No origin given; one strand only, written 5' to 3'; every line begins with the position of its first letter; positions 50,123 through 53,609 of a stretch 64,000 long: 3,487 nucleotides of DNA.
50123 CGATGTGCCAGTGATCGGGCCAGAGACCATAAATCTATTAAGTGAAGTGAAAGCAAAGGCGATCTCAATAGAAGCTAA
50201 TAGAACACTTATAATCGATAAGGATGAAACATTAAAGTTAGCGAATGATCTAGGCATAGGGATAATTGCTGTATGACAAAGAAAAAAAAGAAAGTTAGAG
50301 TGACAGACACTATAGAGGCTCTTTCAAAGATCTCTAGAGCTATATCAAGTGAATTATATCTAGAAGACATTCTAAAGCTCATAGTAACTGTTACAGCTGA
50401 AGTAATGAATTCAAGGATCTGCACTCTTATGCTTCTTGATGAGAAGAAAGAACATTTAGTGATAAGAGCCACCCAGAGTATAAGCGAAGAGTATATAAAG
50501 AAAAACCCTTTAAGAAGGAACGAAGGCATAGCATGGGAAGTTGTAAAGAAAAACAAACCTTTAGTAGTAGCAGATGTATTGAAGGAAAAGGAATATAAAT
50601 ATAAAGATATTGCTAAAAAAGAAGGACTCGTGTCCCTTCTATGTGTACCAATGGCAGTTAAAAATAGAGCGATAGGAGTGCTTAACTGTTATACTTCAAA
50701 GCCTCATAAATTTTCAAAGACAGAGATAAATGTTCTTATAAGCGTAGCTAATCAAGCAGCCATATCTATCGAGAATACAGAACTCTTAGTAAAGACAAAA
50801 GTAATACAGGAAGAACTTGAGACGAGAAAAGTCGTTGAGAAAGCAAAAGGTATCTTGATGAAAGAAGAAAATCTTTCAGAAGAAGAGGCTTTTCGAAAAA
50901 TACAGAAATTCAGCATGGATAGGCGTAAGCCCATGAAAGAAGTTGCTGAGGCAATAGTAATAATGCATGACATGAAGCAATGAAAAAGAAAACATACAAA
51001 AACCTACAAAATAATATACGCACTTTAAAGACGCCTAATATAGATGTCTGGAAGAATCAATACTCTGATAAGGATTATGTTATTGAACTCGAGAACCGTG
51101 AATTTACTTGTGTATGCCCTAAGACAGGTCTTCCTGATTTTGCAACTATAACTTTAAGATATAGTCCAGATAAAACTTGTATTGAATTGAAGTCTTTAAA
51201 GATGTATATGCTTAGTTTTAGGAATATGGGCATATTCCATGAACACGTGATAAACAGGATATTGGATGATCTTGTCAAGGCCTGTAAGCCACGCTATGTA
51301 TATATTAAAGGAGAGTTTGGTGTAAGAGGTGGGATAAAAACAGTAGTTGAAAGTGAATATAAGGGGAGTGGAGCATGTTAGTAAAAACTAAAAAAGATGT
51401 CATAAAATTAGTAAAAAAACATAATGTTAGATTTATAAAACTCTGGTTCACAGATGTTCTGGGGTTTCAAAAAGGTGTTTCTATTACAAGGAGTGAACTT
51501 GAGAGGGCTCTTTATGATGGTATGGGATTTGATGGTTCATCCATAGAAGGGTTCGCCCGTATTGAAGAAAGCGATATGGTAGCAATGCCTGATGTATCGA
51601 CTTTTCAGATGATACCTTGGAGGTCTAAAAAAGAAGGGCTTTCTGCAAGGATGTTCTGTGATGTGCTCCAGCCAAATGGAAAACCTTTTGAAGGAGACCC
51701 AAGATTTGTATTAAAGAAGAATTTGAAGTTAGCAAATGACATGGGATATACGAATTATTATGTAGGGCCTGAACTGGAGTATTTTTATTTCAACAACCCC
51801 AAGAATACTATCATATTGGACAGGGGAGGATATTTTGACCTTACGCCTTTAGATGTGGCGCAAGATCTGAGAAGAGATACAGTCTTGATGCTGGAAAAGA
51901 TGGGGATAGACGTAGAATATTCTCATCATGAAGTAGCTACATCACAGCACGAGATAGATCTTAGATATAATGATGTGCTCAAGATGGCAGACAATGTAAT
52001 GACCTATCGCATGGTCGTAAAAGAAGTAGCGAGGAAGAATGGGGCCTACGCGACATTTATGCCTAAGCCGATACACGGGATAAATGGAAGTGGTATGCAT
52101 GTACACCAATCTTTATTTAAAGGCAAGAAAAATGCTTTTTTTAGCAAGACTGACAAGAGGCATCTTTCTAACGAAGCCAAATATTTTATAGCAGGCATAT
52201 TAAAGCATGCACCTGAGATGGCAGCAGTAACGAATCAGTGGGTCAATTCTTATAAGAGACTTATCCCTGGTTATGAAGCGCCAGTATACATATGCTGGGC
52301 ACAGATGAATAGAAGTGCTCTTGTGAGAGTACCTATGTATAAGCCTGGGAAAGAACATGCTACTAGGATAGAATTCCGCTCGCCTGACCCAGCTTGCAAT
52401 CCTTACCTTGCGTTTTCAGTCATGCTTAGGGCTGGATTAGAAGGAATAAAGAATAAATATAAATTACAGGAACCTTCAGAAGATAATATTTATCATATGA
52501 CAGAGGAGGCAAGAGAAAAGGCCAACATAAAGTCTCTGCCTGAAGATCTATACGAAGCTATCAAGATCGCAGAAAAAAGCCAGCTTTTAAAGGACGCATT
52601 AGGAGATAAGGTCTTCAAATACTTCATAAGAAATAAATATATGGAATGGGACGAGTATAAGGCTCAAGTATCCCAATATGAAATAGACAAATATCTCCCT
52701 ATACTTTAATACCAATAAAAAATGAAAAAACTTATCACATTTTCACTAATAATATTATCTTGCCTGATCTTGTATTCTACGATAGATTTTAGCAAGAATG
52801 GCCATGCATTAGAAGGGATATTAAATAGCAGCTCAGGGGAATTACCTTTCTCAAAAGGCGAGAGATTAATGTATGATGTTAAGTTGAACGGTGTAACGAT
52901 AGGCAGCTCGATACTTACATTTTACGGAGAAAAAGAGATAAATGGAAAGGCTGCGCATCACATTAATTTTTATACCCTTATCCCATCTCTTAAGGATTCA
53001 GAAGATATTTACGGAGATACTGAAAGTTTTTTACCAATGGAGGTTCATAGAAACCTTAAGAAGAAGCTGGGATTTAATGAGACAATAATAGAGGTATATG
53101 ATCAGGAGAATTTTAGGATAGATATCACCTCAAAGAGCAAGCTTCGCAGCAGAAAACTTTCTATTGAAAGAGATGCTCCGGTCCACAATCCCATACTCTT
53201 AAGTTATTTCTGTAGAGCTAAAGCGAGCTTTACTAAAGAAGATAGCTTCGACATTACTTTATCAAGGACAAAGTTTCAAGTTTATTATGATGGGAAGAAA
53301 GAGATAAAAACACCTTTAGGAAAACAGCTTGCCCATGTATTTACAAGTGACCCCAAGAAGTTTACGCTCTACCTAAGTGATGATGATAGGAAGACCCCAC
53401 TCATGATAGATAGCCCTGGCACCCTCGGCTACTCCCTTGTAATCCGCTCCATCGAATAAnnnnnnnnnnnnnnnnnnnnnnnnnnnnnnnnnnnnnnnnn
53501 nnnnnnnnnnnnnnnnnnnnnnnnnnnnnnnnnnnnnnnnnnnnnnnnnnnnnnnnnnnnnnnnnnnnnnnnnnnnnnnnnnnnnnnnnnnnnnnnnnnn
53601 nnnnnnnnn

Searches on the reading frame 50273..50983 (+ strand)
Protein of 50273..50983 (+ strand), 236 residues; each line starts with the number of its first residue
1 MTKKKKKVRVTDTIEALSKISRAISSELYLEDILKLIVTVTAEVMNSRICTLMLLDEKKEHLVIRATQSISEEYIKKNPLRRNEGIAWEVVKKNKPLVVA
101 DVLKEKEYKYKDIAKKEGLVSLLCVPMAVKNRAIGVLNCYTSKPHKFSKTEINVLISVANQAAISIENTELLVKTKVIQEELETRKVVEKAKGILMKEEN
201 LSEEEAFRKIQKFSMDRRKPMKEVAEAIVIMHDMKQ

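Call 78: search_protein_families(library=pfam, proteins=[window:50273-50983:+], max_evalue=0.00001)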
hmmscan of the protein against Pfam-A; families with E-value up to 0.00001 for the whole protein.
window:50273-50983:+ (236 aa): 4 families
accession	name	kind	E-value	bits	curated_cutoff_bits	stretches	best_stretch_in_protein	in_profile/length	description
PF03861.19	ANTAR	-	1.3e-22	79.8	27.3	1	179-229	4-54/54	ANTAR domain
PF13185.12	GAF_2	-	6.9e-21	75.3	28.6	1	30-167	4-136/136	GAF domain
PF01590.32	GAF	-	1.1e-17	65.2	22.4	1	30-166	2-133/133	GAF domain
PF13492.12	GAF_3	-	2.3e-14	54.4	27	1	30-168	2-129/129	GAF domain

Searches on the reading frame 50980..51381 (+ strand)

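Call 78: search_protein_families(library=pfam, proteins=[window:50980-51381:+], max_evalue=0.00001)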
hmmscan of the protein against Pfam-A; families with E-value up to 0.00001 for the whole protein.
window:50980-51381:+ (133 aa): 1 family
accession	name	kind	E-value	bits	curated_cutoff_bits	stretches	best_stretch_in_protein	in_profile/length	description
PF14489.11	QueF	-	1.8e-33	115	27.3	1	52-128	1-77/81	QueF-like protein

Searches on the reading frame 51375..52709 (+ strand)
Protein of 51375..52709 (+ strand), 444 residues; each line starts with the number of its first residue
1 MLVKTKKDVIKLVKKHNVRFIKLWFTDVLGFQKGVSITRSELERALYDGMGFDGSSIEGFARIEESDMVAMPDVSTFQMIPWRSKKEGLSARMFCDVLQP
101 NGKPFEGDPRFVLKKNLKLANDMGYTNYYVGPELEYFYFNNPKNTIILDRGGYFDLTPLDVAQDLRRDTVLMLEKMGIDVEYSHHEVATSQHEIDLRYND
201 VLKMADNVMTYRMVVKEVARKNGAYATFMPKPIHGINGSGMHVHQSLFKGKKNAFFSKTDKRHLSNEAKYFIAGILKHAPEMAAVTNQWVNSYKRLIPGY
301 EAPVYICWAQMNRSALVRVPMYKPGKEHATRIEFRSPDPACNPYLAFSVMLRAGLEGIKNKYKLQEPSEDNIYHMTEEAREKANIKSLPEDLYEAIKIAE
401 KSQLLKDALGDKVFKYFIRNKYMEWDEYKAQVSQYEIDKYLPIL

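Call 8: search_protein_families(library=pfam, proteins=[window:51375-52709:+])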
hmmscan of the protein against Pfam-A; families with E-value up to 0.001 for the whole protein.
window:51375-52709:+ (444 aa): 2 families
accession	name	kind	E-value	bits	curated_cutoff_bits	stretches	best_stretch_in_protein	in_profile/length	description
PF00120.29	Gln-synt_C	-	6.4e-131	436.9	24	1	107-440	2-344/344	Glutamine synthetase, catalytic domain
PF03951.24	Gln-synt_N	-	2.3e-30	104.5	33.4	1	17-100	1-82/82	Glutamine synthetase, beta-Grasp domain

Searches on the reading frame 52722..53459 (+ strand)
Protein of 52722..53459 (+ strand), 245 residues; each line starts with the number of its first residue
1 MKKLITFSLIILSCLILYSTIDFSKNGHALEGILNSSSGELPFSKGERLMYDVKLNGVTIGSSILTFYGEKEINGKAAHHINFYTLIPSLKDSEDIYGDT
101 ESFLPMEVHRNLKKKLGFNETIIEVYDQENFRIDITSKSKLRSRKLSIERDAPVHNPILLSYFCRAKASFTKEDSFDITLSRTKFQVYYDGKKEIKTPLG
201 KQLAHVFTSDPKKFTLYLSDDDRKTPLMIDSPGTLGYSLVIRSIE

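Call 8: search_protein_families(library=pfam, proteins=[window:52722-53459:+])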
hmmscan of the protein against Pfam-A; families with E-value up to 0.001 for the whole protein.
window:52722-53459:+ (245 aa): 1 family
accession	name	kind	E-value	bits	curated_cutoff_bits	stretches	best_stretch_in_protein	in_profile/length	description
PF11306.15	DUF3108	-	1.1e-11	45.5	26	1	51-232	2-198/209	Protein of unknown function (DUF3108)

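Call 18: find_encoding_contigs(protein=window:52722-53459:+, flank=10000, max_places=10)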
Protein window:52722-53459:+ (245 aa): no gene with exactly this product is on record in the collection.

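Call 36: find_homologous_proteins(query=window:52722-53459:+, max_evalue=1e-20)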
Query window:52722-53459:+ (245 aa): 11 proteins with E <= 1e-20 among 433 candidates.
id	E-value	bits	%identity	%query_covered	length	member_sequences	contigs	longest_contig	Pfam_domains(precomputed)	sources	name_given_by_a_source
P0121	1.5e-156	537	100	100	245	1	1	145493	PF11306.16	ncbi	ncbi:MAG: DUF3108 domain-containing protein [Candidatus Omnitrophota bacterium]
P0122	6.1e-79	283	55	100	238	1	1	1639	PF11306.16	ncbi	-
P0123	3.3e-76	274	51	100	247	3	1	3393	PF11306.16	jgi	-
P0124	6.5e-75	270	51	100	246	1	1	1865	PF11306.16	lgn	-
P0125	1.7e-74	268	52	100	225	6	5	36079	PF11306.16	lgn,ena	-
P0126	6.9e-72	260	57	84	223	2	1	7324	PF11306.16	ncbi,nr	ncbi:MAG: DUF3108 domain-containing protein, partial [Candidatus Omnitrophica bacterium]|nr:DUF3108 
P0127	1.6e-70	255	50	97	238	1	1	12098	PF11306.16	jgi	jgi:hypothetical protein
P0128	8.6e-67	243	47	100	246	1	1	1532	PF11306.16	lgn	-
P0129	9.9e-66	240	55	84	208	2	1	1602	PF11306.16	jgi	jgi:hypothetical protein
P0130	3.9e-64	235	52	83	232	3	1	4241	PF11306.16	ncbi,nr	ncbi:MAG: DUF3108 domain-containing protein [Candidatus Omnitrophota bacterium]|nr:DUF3108 domain-co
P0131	1.9e-63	232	45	96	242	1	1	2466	PF11306.16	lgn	-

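Call 37: find_encoding_contigs(protein=P0125, flank=10000, max_places=5)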
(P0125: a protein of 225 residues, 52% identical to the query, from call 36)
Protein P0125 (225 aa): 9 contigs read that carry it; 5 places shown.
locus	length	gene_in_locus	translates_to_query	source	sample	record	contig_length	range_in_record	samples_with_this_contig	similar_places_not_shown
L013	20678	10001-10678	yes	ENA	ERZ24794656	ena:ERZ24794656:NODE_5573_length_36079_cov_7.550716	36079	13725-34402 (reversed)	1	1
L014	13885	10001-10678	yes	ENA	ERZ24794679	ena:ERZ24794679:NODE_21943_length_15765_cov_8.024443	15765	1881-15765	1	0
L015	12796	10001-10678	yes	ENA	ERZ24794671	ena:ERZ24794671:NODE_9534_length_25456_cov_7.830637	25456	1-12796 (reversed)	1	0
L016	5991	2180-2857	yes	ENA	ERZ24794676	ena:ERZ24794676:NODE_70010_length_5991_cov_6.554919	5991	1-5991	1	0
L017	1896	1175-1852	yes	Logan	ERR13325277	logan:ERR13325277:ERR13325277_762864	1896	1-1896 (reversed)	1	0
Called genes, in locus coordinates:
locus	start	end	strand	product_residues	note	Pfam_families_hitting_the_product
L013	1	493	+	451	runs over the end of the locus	PF00772:DnaB, PF13481:AAA_25, PF03796:DnaB_C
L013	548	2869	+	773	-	PF07244:POTRA, PF08478:POTRA_1 (faint), PF08479:POTRA_2 (faint), PF07244:POTRA, PF01103:Omp85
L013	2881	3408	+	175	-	PF03938:OmpH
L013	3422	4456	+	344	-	PF04613:LpxD, PF25084:LbH_EIF2B, PF25087:GMPPB_C (weak), PF00132:Hexapep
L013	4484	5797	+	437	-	PF03331:LpxC, PF22817:ApeP-like (weak), PF07977:FabA, PF22818:ApeI-like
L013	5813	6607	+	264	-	PF25084:LbH_EIF2B (faint), PF25087:GMPPB_C (faint), PF00132:Hexapep (weak), PF13720:Acetyltransf_11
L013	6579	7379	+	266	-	PF17930:LpxI_N, PF06230:LpxI_C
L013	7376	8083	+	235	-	PF01590:GAF, PF13185:GAF_2, PF13492:GAF_3, PF03861:ANTAR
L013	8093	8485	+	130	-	PF14489:QueF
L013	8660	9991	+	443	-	PF03951:Gln-synt_N, PF00120:Gln-synt_C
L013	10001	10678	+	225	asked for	PF11306:DUF3108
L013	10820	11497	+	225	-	PF10677:DUF2490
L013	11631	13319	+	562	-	PF00999:Na_H_Exchanger, PF00571:CBS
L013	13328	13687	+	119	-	-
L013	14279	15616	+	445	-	PF02812:ELFV_dehydrog_N, PF00208:ELFV_dehydrog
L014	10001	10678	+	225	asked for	PF11306:DUF3108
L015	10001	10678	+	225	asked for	PF11306:DUF3108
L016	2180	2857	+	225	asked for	PF11306:DUF3108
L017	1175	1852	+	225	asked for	PF11306:DUF3108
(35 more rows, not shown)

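Call 38: find_encoding_contigs(protein=P0127, flank=10000, max_places=3)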
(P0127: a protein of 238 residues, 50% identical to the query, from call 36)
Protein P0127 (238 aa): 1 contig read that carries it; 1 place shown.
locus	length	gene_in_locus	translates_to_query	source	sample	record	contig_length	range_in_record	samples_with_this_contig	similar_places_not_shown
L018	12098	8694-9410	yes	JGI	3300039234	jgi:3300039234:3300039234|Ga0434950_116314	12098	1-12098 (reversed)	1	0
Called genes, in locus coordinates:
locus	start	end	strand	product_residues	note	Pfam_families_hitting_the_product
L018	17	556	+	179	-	PF01103:Omp85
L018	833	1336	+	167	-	PF03938:OmpH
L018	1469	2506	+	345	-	PF25087:GMPPB_C (faint), PF04613:LpxD, PF25084:LbH_EIF2B, PF00132:Hexapep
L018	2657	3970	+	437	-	PF03331:LpxC, PF22817:ApeP-like (weak), PF07977:FabA, PF22818:ApeI-like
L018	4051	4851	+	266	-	PF25084:LbH_EIF2B (faint), PF25087:GMPPB_C (weak), PF00132:Hexapep (weak), PF13720:Acetyltransf_11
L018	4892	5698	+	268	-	PF17930:LpxI_N, PF06230:LpxI_C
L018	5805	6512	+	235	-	PF01590:GAF, PF13185:GAF_2, PF13492:GAF_3, PF03861:ANTAR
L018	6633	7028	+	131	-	PF14489:QueF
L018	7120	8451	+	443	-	PF03951:Gln-synt_N, PF00120:Gln-synt_C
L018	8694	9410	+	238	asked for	PF11306:DUF3108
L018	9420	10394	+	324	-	PF01384:PHO4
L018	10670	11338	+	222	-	PF01865:PhoU_div, PF01895:PhoU (faint)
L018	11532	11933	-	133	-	-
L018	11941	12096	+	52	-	?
